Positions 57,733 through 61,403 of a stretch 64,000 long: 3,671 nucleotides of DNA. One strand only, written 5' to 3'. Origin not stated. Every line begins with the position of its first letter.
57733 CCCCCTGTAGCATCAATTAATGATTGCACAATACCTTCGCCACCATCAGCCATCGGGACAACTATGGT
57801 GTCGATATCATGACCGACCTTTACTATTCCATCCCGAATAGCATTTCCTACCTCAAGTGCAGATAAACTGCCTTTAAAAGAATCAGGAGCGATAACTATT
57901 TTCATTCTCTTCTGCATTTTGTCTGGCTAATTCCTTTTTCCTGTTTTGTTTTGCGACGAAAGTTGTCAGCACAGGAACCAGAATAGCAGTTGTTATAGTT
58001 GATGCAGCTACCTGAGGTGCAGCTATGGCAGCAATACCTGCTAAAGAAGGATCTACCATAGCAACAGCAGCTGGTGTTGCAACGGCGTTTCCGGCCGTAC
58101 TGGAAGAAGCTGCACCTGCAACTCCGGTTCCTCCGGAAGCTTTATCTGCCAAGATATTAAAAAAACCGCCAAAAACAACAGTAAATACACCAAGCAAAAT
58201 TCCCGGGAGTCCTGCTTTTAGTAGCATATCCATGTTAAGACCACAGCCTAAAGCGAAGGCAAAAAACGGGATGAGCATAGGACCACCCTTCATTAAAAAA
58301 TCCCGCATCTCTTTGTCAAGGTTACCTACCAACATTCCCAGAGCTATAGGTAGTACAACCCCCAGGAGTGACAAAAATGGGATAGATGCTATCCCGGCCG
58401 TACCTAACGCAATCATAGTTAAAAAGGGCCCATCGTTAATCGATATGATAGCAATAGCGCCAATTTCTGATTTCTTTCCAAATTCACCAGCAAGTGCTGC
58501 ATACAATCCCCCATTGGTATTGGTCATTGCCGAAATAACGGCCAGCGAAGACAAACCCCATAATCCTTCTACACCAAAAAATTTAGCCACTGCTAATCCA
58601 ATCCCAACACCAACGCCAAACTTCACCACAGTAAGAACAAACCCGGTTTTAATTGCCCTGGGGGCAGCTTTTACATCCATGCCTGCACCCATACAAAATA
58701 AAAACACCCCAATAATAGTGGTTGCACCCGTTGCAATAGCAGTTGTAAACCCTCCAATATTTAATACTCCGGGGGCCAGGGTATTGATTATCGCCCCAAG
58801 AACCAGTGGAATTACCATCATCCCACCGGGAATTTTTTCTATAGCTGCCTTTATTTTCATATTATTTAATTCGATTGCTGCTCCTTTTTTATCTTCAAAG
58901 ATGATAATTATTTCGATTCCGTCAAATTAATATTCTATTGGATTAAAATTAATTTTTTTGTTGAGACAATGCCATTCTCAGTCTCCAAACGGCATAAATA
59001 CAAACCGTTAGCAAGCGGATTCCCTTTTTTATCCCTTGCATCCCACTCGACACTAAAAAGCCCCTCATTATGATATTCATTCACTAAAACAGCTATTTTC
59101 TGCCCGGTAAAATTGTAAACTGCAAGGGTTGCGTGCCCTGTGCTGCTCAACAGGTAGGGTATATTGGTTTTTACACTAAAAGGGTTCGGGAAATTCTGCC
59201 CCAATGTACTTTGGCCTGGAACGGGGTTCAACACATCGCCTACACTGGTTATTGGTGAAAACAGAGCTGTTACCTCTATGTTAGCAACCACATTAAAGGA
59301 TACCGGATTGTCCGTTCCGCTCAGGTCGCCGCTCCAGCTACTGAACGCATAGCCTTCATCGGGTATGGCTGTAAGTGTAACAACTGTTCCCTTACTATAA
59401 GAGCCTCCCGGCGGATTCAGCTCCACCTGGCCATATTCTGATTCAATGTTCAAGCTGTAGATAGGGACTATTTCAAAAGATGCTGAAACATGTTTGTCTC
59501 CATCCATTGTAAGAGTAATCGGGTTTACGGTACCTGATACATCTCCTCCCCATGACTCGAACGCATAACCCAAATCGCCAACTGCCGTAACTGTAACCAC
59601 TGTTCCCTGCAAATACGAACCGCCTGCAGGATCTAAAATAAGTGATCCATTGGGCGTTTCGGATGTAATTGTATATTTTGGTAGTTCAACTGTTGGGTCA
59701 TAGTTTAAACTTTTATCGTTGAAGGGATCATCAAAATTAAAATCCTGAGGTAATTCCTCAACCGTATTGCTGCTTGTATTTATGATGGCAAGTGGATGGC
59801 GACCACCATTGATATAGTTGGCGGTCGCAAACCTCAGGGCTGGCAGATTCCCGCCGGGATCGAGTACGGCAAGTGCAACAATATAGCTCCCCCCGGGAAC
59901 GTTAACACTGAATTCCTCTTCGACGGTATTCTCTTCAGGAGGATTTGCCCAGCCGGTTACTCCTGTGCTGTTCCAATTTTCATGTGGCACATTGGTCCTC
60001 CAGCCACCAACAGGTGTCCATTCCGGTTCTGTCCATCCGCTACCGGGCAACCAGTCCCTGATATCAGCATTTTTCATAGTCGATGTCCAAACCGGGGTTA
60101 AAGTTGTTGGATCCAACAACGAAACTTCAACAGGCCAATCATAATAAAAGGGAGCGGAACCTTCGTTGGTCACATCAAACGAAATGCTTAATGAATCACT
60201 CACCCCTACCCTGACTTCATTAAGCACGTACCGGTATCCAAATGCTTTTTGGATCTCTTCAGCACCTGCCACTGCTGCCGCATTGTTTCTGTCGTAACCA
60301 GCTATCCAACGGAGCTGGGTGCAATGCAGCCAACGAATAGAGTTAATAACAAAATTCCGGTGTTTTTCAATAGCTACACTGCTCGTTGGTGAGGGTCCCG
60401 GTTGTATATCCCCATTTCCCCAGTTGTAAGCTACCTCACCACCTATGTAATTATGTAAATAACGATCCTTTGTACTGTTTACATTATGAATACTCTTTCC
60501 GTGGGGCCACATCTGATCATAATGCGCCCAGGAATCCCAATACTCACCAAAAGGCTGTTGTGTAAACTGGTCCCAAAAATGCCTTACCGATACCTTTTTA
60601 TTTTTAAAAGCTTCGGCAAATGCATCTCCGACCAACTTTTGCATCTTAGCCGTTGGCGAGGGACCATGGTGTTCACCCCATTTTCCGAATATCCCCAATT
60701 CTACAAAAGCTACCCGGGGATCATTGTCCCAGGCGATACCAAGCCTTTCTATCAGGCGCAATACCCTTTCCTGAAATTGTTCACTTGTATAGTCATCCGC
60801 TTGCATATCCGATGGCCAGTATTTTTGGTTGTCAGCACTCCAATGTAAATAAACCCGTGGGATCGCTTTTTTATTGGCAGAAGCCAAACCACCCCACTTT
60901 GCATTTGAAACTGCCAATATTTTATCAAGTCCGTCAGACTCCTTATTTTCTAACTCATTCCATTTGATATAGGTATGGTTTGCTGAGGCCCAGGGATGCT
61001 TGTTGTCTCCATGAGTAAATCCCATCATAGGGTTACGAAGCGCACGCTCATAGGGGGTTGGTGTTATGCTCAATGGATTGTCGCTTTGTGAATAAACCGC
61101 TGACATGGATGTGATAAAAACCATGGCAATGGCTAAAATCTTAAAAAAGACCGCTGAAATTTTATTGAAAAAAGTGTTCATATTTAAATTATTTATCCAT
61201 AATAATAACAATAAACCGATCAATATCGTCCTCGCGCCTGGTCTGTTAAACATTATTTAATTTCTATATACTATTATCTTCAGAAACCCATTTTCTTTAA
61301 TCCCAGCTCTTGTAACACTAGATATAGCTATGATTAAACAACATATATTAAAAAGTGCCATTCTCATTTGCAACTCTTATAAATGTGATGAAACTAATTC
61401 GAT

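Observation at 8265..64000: A 55-kb co-directional sulfatase and alpha-galactosidase locus has no SusC/SusD but has T9SS cargo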

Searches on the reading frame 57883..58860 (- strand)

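Call 6: search_protein_families(library=pfam, proteins=[window:57883-58860:-], max_evalue=0.01)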
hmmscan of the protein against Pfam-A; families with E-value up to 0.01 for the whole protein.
window:57883-58860:- (325 aa): 1 family
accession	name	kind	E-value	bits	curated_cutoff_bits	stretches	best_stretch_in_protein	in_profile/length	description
PF03812.18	KdgT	-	6.1e-114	381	25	1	3-304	1-304/305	2-keto-3-deoxygluconate permease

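Call 65: search_protein_families(library=ncbifam, proteins=[window:57883-58860:-], max_evalue=0.001)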
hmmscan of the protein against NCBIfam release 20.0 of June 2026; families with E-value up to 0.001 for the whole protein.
window:57883-58860:- (325 aa): 1 family
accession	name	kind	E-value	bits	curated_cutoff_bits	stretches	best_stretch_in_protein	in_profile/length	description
TIGR00793.1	kdgT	equivalog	3.5e-83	279.8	453.8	1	1-305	1-312/314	2-keto-3-deoxygluconate transporter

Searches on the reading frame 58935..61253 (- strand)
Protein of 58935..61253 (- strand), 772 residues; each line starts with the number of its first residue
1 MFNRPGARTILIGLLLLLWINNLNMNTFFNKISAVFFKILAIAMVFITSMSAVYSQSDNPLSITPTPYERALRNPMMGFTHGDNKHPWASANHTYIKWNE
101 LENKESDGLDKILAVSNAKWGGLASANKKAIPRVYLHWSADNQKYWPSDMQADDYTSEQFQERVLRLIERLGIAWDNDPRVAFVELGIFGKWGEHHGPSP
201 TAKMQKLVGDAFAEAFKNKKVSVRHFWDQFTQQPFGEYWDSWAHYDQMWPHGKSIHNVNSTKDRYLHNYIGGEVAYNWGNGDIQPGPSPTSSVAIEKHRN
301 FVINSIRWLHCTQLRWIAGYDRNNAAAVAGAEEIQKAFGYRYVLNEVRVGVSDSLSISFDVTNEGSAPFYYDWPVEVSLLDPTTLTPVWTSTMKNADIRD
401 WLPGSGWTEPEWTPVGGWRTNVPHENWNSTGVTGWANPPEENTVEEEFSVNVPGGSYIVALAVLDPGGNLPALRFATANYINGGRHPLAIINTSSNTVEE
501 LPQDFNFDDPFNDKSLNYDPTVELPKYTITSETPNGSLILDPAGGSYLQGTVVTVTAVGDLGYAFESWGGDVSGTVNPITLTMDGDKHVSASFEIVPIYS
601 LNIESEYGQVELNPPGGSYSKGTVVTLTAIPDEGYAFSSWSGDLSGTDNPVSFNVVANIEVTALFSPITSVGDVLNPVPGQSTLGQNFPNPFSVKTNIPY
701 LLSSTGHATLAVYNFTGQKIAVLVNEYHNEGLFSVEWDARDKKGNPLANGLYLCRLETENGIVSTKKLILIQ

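Call 6: search_protein_families(library=pfam, proteins=[window:58935-61253:-], max_evalue=0.01)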
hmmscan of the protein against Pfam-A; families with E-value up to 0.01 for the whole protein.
window:58935-61253:- (772 aa): 5 families
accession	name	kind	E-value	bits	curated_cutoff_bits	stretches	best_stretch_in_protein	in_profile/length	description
PF18998.6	Flg_new_2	-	1.7e-29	102.1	23.6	2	601-668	3-72/73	Divergent InlB B-repeat domain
PF16116.10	DUF4832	-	1.6e-11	44.8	29.2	1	266-406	37-173/216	Domain of unknown function (DUF4832)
PF13860.13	FlgD_ig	-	1e-06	29.1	27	1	700-760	17-77/79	FlgD Ig-like domain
PF18962.6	Por_Secre_tail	-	2e-05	25.2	27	1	688-769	2-74/75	Secretion system C-terminal sorting domain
PF09479.16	Flg_new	-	0.0018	18.8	27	0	618-655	15-52/65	Listeria-Bacteroides repeat domain (List_Bact_rpt)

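Call 65: search_protein_families(library=ncbifam, proteins=[window:58935-61253:-], max_evalue=0.001)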
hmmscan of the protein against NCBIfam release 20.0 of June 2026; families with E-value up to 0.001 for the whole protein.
window:58935-61253:- (772 aa): 4 families
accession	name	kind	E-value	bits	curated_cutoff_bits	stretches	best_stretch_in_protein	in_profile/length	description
TIGR04183.1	Por_Secre_tail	domain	8.4e-09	35.3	23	1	688-769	2-70/72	T9SS type A sorting domain-containing protein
TIGR02543.1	List_Bact_rpt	repeat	1.1e-05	25.6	20.95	0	634-669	5-44/44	TIGR02543 family repeat protein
NF033707.1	T9SS_sortase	equivalog_domain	8.3e-05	20.4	420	1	686-759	1000-1078/1095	type IX secretion system sortase PorU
NF005176.1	PRK06655.1-1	equivalog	0.00055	19.9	230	1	704-760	95-151/197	flagellar hook assembly protein FlgD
